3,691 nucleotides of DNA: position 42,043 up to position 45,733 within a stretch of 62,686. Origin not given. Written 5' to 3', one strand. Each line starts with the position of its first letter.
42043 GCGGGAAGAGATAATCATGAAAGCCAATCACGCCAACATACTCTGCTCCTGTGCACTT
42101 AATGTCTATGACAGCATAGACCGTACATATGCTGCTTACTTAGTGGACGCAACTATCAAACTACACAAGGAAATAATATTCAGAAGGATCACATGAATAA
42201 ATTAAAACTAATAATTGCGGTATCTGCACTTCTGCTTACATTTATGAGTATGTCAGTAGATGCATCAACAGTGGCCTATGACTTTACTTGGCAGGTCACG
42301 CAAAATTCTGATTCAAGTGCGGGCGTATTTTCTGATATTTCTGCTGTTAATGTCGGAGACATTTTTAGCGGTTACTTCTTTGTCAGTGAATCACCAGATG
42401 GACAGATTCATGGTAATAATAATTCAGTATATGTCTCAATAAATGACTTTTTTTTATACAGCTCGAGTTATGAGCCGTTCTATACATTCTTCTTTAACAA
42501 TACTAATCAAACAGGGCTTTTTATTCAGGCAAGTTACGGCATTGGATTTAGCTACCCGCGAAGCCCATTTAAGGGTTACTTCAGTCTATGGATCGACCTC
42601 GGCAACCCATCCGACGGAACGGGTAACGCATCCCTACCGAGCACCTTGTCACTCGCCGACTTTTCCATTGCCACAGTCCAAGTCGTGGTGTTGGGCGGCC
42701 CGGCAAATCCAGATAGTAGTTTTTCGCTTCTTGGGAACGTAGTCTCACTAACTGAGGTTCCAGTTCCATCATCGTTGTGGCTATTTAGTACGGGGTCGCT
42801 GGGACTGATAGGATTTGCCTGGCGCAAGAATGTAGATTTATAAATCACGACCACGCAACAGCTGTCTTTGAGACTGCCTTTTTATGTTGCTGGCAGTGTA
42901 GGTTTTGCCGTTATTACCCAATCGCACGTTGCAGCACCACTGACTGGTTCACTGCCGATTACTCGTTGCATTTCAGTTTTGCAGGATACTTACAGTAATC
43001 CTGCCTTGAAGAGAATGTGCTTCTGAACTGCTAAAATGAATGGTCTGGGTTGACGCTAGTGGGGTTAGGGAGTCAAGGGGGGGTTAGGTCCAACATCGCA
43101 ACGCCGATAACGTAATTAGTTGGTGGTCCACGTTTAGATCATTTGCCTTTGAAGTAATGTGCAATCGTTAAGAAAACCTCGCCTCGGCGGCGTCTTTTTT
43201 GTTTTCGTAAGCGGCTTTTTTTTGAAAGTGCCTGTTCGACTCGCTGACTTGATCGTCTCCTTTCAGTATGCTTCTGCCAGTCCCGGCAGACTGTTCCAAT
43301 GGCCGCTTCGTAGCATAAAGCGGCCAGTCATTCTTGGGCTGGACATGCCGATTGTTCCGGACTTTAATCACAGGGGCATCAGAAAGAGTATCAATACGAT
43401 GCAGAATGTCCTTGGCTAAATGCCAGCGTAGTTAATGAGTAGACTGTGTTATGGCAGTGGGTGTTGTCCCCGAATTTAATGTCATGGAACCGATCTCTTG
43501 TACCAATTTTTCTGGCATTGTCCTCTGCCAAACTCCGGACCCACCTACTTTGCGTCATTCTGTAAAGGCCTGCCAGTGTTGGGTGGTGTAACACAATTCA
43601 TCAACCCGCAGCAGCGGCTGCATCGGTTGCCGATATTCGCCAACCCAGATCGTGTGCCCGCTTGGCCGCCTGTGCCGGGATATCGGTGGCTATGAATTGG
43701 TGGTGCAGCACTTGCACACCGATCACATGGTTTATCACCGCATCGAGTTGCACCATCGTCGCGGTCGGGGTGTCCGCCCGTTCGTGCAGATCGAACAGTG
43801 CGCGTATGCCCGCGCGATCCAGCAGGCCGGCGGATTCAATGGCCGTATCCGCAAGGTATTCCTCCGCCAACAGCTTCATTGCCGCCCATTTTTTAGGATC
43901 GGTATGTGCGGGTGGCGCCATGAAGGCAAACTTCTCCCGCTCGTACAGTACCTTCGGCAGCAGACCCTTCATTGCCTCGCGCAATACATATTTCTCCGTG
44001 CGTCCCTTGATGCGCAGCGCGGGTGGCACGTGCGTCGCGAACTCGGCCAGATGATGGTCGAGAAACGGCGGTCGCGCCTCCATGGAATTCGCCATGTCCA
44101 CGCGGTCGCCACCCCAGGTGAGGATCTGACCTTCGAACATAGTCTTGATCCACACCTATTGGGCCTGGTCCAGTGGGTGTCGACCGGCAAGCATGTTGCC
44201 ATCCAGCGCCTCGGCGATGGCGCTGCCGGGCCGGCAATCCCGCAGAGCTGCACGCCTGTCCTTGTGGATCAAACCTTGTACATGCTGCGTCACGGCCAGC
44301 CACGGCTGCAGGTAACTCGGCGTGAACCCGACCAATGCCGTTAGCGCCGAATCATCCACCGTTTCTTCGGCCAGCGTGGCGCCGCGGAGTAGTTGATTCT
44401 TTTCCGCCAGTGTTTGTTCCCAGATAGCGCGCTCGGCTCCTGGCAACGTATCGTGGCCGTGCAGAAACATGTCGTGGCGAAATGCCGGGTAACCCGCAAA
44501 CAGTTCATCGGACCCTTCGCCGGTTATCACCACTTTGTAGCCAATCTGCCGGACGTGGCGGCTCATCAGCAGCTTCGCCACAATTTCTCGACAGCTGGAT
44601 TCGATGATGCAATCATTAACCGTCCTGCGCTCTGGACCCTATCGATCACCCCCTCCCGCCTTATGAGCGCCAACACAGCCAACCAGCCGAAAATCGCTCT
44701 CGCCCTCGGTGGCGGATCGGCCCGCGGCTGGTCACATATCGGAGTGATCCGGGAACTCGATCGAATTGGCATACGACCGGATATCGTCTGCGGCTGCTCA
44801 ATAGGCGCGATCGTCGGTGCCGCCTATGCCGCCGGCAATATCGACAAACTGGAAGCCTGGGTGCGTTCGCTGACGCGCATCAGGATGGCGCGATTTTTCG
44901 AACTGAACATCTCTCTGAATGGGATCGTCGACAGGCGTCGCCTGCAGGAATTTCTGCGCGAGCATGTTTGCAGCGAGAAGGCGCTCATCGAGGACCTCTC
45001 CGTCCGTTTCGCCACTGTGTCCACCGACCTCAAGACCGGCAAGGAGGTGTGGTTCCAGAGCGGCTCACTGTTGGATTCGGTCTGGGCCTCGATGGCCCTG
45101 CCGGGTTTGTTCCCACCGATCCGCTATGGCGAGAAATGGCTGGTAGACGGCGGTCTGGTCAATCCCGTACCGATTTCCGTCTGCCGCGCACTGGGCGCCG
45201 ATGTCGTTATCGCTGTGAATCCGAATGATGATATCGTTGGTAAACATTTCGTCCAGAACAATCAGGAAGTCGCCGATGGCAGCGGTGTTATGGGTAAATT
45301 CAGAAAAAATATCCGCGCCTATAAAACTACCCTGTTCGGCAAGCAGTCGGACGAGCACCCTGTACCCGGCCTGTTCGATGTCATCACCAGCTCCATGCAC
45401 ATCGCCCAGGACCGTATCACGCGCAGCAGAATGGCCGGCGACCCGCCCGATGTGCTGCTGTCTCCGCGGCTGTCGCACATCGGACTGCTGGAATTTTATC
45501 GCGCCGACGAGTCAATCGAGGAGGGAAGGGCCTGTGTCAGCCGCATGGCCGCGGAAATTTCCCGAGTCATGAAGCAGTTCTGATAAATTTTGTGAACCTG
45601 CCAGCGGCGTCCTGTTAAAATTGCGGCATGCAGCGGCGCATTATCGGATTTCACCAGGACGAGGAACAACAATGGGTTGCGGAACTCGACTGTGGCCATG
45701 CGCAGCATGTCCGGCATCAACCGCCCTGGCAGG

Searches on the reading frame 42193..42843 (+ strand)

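Call 94: search_protein_families(library=pfam, proteins=[window:42193-42843:+], max_evalue=0.001)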
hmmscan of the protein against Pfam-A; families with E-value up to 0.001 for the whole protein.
window:42193-42843:+ (216 aa): 1 family
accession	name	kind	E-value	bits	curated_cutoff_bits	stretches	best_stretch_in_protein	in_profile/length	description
PF07589.16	PEP-CTERM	-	0.00039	20.8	20.7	1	189-212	2-23/24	PEP-CTERM motif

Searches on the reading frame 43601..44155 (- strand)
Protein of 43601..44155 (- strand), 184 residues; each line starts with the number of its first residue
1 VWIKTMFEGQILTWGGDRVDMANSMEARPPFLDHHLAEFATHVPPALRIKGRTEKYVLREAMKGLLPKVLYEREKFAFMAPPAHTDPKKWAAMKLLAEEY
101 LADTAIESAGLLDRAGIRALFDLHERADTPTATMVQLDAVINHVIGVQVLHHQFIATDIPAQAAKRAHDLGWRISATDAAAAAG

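Call 94: search_protein_families(library=pfam, proteins=[window:43601-44155:-], max_evalue=0.001)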
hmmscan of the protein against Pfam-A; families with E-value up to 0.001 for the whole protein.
window:43601-44155:- (184 aa): 1 family
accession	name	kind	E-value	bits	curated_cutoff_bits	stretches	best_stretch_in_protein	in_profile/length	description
PF00733.27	Asn_synthase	-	2.1e-33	116.9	21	1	2-133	214-344/354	Asparagine synthase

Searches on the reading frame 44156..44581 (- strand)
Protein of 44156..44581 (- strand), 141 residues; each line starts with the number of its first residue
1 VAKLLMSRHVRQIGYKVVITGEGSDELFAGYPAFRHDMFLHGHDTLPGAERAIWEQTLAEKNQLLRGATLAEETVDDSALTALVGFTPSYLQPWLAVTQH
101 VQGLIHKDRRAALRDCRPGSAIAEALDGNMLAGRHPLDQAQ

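Call 94: search_protein_families(library=pfam, proteins=[window:44156-44581:-], max_evalue=0.001)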
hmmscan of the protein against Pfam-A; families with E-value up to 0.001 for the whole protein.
window:44156-44581:- (141 aa): 1 family
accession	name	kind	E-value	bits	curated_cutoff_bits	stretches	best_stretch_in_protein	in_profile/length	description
PF00733.27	Asn_synthase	-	2.3e-11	44.4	21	1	2-75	106-176/354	Asparagine synthase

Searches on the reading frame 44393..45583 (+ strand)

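Call 94: search_protein_families(library=pfam, proteins=[window:44393-45583:+], max_evalue=0.001)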
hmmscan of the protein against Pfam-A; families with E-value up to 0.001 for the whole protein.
window:44393-45583:+ (396 aa): 1 family
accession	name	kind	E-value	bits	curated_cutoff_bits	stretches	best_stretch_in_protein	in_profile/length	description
PF01734.28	Patatin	-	5.7e-32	111.9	27.7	1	103-263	1-189/191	Patatin-like phospholipase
